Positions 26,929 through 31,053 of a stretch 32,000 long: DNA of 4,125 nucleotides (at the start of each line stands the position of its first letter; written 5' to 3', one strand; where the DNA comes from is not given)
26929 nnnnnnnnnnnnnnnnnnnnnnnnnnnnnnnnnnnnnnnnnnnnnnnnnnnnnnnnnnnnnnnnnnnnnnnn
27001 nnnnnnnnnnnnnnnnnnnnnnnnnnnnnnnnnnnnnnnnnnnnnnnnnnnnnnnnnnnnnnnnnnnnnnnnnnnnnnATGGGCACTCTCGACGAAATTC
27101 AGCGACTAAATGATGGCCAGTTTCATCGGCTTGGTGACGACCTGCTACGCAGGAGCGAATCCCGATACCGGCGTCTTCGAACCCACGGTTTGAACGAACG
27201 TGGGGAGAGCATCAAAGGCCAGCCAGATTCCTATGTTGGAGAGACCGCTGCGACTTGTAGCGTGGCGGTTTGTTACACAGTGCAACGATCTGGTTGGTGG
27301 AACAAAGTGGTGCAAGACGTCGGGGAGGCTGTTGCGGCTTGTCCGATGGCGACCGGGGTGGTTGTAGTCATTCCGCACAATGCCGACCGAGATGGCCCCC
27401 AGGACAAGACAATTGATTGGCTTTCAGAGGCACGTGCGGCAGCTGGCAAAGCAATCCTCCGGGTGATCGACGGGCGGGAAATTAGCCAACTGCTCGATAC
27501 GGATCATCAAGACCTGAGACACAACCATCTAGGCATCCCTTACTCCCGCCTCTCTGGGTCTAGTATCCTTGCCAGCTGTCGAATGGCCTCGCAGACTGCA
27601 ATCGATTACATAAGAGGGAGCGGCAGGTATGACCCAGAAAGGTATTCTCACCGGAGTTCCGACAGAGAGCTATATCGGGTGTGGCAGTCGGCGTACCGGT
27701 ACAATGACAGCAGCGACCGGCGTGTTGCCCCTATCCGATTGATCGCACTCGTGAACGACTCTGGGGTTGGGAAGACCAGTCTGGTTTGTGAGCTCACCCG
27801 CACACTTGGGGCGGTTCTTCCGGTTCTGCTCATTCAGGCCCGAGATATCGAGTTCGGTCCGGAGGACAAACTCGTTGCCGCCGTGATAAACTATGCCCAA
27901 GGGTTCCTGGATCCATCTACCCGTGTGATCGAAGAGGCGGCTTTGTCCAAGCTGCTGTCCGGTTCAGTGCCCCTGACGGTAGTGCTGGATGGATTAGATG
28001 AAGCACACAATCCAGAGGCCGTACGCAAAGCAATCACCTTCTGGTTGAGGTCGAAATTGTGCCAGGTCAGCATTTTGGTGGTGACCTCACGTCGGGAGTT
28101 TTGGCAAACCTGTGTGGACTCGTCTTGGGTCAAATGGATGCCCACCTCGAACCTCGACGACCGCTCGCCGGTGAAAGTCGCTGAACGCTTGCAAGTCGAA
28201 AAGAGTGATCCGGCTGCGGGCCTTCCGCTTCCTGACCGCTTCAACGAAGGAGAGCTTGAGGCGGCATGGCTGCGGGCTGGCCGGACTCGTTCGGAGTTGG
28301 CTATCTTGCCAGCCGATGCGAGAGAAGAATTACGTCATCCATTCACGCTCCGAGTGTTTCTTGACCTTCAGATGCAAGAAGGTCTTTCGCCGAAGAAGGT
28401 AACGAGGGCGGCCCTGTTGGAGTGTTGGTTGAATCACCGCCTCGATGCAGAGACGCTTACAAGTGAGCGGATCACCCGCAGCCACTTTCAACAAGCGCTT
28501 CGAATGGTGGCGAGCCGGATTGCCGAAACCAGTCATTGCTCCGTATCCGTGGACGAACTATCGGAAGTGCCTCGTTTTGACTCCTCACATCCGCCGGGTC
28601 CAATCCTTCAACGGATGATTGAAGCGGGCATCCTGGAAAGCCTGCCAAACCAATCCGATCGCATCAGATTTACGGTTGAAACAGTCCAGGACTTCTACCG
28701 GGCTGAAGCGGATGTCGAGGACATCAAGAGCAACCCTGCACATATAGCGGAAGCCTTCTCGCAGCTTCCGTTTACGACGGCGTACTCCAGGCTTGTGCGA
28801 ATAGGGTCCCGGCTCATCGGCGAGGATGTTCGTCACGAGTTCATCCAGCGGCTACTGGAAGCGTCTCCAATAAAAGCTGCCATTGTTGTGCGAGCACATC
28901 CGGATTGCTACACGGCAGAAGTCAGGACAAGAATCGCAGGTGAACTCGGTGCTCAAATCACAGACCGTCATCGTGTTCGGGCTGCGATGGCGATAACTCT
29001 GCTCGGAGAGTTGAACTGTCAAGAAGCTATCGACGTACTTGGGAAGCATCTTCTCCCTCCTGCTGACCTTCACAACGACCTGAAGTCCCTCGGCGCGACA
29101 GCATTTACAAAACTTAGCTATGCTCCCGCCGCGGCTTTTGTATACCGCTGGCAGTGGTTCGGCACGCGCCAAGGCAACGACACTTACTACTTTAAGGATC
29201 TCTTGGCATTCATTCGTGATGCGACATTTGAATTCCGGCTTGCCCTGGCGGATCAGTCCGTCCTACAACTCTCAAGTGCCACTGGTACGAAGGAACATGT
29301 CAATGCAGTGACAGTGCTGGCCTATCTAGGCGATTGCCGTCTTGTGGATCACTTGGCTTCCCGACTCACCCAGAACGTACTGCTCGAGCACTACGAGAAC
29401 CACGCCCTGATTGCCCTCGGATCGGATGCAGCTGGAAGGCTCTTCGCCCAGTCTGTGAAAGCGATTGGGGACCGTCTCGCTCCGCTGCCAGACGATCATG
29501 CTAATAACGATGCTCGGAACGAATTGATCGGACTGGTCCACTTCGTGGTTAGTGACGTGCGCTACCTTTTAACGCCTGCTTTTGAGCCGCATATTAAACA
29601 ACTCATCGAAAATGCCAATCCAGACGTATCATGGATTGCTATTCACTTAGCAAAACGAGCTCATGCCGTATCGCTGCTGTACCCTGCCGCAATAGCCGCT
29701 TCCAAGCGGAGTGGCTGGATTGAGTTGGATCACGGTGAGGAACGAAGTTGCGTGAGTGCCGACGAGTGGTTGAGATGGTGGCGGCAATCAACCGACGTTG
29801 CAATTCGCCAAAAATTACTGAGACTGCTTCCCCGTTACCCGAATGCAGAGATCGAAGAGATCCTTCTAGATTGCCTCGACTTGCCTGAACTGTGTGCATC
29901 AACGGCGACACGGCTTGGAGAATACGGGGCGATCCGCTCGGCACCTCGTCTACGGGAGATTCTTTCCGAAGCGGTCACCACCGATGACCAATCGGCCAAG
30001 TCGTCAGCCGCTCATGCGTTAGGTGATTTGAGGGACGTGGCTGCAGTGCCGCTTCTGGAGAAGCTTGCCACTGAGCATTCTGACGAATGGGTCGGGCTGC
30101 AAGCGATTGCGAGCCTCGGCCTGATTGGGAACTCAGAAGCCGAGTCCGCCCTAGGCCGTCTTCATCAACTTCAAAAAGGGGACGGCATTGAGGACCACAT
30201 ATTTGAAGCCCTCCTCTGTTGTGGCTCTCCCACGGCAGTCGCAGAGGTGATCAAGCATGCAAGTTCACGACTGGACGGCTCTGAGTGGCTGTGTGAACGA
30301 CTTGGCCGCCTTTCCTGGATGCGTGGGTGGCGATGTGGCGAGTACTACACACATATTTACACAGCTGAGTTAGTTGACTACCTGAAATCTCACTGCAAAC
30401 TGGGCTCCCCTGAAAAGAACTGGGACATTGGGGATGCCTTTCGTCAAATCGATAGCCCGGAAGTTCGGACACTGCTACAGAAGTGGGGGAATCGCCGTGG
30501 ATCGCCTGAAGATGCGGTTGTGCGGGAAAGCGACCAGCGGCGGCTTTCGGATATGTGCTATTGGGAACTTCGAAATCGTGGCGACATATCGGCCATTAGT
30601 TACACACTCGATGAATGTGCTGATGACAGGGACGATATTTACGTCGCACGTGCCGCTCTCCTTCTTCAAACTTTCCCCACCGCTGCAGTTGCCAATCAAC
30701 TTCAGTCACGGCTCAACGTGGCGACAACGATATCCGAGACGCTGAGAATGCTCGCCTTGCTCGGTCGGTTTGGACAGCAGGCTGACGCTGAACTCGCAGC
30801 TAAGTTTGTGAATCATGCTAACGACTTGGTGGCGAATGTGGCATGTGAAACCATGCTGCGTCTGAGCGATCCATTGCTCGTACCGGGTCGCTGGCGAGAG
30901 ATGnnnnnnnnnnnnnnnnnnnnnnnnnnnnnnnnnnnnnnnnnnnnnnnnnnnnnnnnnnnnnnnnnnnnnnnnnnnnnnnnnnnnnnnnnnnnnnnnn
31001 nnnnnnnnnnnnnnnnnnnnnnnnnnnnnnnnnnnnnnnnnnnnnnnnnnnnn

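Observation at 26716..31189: Lone NACHT/STAND NTPase with a HEAT-repeat C-terminus between glnA and a convergent DUF11 gene: candidate single-gene immune sensor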

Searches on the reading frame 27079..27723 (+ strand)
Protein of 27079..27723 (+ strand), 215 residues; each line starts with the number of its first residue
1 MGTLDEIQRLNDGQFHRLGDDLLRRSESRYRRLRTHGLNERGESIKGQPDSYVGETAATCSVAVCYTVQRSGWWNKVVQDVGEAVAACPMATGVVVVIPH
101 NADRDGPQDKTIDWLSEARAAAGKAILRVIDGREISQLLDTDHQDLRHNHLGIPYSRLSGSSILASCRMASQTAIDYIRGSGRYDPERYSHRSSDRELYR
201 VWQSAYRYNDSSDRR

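Call 20: search_protein_families(library=pfam, proteins=[window:27079-27723:+], max_evalue=10)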
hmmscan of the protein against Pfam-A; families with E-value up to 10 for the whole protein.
window:27079-27723:+ (215 aa): 0 families

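Call 31: predict_structure(alignment_id=A2)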
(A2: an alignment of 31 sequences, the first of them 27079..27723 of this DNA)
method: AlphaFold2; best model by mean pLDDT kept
length: 215 residues; sequences in the alignment: 31
mean_pLDDT: 89.5   pTM: 0.76
mean pLDDT of the five models: 89.5, 87.9, 87.1, 86.3, 86.3
residues with pLDDT >= 90: 147; 70-90: 56; 50-70: 6; < 50: 6
segments of 3 or more residues with pLDDT < 50: 210-215
pLDDT, mean of each block of 10 residues (from residue 1): 92 97 95 95 92 96 97 96 97 97 90 95 97 96 92 84 81 88 85 80 64 41
secondary structure, 60 per line:
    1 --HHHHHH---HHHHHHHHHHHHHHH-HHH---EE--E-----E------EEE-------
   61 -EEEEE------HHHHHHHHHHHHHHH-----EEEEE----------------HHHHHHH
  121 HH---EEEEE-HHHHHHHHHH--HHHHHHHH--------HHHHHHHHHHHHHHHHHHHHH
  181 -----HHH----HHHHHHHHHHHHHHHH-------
elements in order: H3-8 H12-26 E51-53 E62-66 H73-87 E93-97 H114-122 E126-130 H132-141 H144-151 H160-180 H193-208

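Call 34: fold_search(model_id=the predicted structure, library=pdb)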
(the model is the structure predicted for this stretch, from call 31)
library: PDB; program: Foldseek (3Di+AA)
matches with E <= 10: 830; with E <= 0.001: 0
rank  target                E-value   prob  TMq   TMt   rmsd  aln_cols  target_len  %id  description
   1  7edb_A                6.5e-03  0.99  0.40  0.27   8.5       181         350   16  EcoT38I restriction endonuclease complexed with DNA (released 2022-03-16)
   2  8dgf_A                5.5e-02  0.90  0.31  0.06   5.6       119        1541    7  Avs4 bound to phage PhiV-1 portal (released 2022-08-03)
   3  2g3w_A                6.2e-02  0.72  0.28  0.32   6.6       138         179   14  The Crystal Structure of YaeQ Protein from Xanthomonas axonopodis pv. citri (released 2007-02-27)
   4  9obo_B                7.0e-02  0.38  0.23  0.08  12.8       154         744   12  Crystal structure of Mycobacterium tuberculosis isocitrate lyase 2 fixed in the apo form with disulfide bonds (released 2026-03-18)
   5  9obo_C                1.1e-01  0.28  0.23  0.08  20.4       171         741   13  Crystal structure of Mycobacterium tuberculosis isocitrate lyase 2 fixed in the apo form with disulfide bonds (released 2026-03-18)
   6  9pf2_B                1.1e-01  0.14  0.16  0.07  13.4       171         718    9  NSF, substrate free, hydrolyzing, class 25 (released 2025-10-08)
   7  9obo_D                1.2e-01  0.33  0.23  0.08  12.7       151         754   13  Crystal structure of Mycobacterium tuberculosis isocitrate lyase 2 fixed in the apo form with disulfide bonds (released 2026-03-18)
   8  3oq8_C                1.4e-01  0.41  0.25  0.14  11.7       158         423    9  Crystal structure of isocitrate lyase from Brucella melitensis, bound to the product mimic malonate (released 2010-09-15)
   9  6ybb_F                1.9e-01  0.33  0.24  0.19  19.5       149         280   11  Crystal structure of a native BcsE (217-523) - BcsR-BcsQ (R156E mutant) complex with c-di-GMP and ATP bound (released 2021-02-24)
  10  9obo_A                1.9e-01  0.16  0.19  0.08  17.7       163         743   13  Crystal structure of Mycobacterium tuberculosis isocitrate lyase 2 fixed in the apo form with disulfide bonds (released 2026-03-18)
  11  8ilj_A                2.1e-01  0.11  0.16  0.14   9.3        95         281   19  S-formylglutathione hydrolase (BuSFGH) from Burkholderiaceae sp. (released 2024-01-10)
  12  8ps4_A                2.3e-01  0.35  0.31  0.19  10.6       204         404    9  Escherichia coli SduA complex (released 2025-01-22)
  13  4cvn_G                2.3e-01  0.25  0.20  0.30   9.6       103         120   11  Structure of the Fap7-Rps14 complex (released 2014-05-28)
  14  4cvn_F                2.3e-01  0.23  0.20  0.31   9.7       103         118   11  Structure of the Fap7-Rps14 complex (released 2014-05-28)
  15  6edw_C                2.5e-01  0.21  0.23  0.08  19.1       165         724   13  Crystal structure of Mycobacterium tuberculosis ICL2 in the apo form (released 2019-08-14)
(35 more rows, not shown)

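Call 83: fold_search(model_id=the predicted structure, library=viral)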
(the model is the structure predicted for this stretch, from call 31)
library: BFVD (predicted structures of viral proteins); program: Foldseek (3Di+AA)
matches with E <= 10: 580; with E <= 0.001: 0
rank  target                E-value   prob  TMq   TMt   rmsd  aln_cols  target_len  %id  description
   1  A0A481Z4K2            3.2e-02  0.82  0.35  0.18  22.4       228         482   10  Uncharacterized protein [Pithovirus LCPAC201]
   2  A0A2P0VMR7            4.3e-02  0.57  0.26  0.27   9.5       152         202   16  DNA-directed RNA polymerase subunit Rpb5 [Tetraselmis virus 1]
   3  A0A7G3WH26            5.5e-02  0.66  0.30  0.37   9.6       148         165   19  Putative endodeoxyribonuclease I [Arthronema virus TR020]
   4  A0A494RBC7            7.8e-02  0.69  0.30  0.41   7.5       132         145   14  (no name in the UniProt tables at hand)
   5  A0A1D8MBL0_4          1.3e-01  0.14  0.14  0.03  14.9       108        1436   17  (no name in the UniProt tables at hand)
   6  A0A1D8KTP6            1.3e-01  0.38  0.26  0.29   9.0       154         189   14  Restriction endonuclease [Synechococcus phage S-CAM7]
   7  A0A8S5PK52            1.5e-01  0.84  0.42  0.38   5.6       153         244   12  Restriction endonuclease [Siphoviridae sp. ctXBp18]
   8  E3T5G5                1.8e-01  0.25  0.27  0.20  12.9       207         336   12  Uncharacterized protein [Cafeteria roenbergensis virus (strain BV-PW1)]
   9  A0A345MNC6            1.8e-01  0.12  0.22  0.09  13.0       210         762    8  (no name in the UniProt tables at hand)
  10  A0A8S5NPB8            1.9e-01  0.85  0.36  0.27   4.6       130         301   12  Restriction endonuclease [Siphoviridae sp. ctGMq5]
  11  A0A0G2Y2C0            1.9e-01  0.66  0.22  0.39   4.5        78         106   10  ATP-dependent RNA helicase [Acanthamoeba polyphaga mimivirus Kroon]
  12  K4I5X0                2.2e-01  0.28  0.30  0.31  13.1       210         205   10  Uncharacterized protein [Salmonella phage STML-198]
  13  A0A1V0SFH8            2.3e-01  0.35  0.26  0.18  19.7       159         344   11  Uncharacterized protein [Hokovirus HKV1]
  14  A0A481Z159            2.3e-01  0.23  0.29  0.32  17.9       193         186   12  Uncharacterized protein [Mimivirus LCMiAC01]
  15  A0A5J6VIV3            2.3e-01  0.12  0.17  0.09  16.1       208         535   10  G domain-containing protein (Fragment) [Megaviridae environmental sample]
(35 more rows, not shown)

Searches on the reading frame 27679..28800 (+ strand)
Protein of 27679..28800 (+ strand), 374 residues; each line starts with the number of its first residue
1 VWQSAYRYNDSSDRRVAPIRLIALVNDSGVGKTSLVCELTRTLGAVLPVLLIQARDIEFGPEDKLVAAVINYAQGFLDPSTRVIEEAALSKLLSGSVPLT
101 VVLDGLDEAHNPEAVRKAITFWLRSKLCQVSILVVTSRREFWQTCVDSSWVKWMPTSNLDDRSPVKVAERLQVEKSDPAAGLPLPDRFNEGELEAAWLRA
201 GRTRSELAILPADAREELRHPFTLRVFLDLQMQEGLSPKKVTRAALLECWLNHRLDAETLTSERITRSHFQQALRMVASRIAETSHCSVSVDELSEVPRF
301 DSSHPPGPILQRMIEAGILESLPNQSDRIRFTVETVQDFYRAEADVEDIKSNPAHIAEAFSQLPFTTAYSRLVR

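Call 20: search_protein_families(library=pfam, proteins=[window:27679-28800:+], max_evalue=10)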
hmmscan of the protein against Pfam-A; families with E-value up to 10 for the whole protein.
window:27679-28800:+ (374 aa): 5 families
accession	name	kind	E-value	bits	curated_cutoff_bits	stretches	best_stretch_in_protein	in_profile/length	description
PF05729.18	NACHT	-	1.5e-05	25.4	26.7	1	92-143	76-134/167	NACHT domain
PF24883.2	NPHP3_N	-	0.00019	22.1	24.8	1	44-138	69-164/164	Nephrocystin 3, N-terminal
PF13191.12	AAA_16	-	0.075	14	32.6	1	17-72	23-66/167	AAA ATPase domain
PF20703.3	nSTAND1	-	0.084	12.9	27.1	1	17-148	31-170/379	Novel STAND NTPase 1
PF13401.12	AAA_22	-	0.22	12.3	27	1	21-79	7-64/130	AAA domain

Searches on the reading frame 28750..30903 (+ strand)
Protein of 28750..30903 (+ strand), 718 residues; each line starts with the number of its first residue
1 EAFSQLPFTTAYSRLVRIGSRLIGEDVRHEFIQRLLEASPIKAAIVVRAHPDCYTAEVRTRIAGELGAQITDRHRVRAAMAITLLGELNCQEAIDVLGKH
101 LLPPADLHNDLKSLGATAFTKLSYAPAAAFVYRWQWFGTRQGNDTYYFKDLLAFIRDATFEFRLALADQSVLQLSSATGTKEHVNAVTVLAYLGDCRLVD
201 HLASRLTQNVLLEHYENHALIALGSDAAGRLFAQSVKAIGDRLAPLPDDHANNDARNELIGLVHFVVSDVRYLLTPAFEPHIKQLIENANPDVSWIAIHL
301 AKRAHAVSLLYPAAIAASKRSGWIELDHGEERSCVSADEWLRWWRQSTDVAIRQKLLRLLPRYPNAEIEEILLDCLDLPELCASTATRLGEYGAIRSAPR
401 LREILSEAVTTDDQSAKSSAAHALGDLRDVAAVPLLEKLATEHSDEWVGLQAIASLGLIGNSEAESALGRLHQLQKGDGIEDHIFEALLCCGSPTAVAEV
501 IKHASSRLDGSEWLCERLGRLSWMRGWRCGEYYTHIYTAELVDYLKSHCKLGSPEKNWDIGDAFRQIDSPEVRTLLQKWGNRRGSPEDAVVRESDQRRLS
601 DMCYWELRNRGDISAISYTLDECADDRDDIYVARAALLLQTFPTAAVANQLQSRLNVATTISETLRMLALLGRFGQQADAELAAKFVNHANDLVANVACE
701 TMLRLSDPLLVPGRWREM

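Call 20: search_protein_families(library=pfam, proteins=[window:28750-30903:+], max_evalue=10)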
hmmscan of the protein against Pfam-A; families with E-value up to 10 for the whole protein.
window:28750-30903:+ (718 aa): 2 families
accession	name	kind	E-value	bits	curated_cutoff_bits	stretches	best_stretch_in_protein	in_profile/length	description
PF13646.12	HEAT_2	-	2e-11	44.5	27.7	3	406-470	6-69/88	HEAT repeats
PF03130.22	HEAT_PBS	-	0.0056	17.6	20.9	1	419-439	4-24/27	PBS lyase HEAT-like repeat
